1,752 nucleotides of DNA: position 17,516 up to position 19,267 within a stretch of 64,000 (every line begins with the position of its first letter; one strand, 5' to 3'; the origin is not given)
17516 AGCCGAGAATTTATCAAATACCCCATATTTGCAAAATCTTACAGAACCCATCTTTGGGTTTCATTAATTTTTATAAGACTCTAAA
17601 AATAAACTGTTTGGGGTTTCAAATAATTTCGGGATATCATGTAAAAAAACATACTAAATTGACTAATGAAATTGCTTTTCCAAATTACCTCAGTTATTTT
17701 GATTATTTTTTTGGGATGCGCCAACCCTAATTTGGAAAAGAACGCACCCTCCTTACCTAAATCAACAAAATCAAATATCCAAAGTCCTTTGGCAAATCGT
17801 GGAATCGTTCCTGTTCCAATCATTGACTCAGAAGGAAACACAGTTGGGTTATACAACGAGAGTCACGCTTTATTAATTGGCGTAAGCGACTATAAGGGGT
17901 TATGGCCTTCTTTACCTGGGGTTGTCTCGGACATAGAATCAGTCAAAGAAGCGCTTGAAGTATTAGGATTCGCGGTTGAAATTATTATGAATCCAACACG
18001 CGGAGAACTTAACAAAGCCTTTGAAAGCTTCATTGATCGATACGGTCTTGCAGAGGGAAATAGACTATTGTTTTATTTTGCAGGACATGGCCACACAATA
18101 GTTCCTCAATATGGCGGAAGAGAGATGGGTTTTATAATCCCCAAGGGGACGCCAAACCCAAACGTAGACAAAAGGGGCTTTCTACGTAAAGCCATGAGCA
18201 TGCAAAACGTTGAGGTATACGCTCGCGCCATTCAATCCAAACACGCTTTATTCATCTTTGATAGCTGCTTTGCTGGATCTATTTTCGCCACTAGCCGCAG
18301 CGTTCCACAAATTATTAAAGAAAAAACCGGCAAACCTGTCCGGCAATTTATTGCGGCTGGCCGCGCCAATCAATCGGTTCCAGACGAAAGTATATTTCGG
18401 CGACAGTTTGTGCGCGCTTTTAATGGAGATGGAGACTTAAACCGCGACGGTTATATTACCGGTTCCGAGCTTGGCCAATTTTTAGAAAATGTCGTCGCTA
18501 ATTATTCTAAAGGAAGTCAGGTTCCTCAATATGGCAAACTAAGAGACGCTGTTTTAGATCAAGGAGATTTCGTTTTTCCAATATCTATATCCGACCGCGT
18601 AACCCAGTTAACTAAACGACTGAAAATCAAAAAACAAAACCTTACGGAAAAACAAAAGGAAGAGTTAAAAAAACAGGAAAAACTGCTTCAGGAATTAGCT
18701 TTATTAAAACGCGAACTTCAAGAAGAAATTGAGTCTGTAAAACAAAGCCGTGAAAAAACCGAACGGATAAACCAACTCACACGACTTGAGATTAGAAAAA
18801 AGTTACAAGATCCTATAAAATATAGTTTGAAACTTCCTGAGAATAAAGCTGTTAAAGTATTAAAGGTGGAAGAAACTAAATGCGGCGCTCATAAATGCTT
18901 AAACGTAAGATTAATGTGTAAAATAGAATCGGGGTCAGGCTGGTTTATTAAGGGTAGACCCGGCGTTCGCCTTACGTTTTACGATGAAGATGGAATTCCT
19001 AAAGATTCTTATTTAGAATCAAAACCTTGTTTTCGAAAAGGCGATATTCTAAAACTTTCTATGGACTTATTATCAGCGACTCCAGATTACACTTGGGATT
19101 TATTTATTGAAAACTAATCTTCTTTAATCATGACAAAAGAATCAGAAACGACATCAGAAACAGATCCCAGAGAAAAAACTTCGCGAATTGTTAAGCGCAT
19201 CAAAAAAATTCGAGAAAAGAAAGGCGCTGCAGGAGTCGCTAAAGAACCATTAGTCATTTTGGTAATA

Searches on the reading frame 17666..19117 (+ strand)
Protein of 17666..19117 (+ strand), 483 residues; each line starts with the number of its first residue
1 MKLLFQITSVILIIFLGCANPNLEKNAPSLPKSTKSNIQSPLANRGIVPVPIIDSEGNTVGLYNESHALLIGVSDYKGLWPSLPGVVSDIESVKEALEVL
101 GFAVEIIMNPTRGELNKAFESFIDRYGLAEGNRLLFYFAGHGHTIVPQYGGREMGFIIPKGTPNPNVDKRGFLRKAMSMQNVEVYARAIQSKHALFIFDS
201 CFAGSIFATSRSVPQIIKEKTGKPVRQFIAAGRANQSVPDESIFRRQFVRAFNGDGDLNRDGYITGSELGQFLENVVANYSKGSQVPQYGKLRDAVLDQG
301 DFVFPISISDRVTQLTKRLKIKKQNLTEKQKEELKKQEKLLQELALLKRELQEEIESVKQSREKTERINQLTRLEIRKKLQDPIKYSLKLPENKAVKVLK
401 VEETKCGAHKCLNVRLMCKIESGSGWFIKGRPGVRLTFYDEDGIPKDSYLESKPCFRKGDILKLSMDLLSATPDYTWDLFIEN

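Call 54: search_protein_families(library=pfam, proteins=[window:17666-19117:+], max_evalue=0.00001)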
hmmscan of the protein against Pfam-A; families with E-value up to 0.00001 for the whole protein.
window:17666-19117:+ (483 aa): 1 family
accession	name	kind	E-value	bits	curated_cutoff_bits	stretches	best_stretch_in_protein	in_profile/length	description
PF00656.27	Peptidase_C14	-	4.1e-15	56.5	21.4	1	67-209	3-132/233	Caspase domain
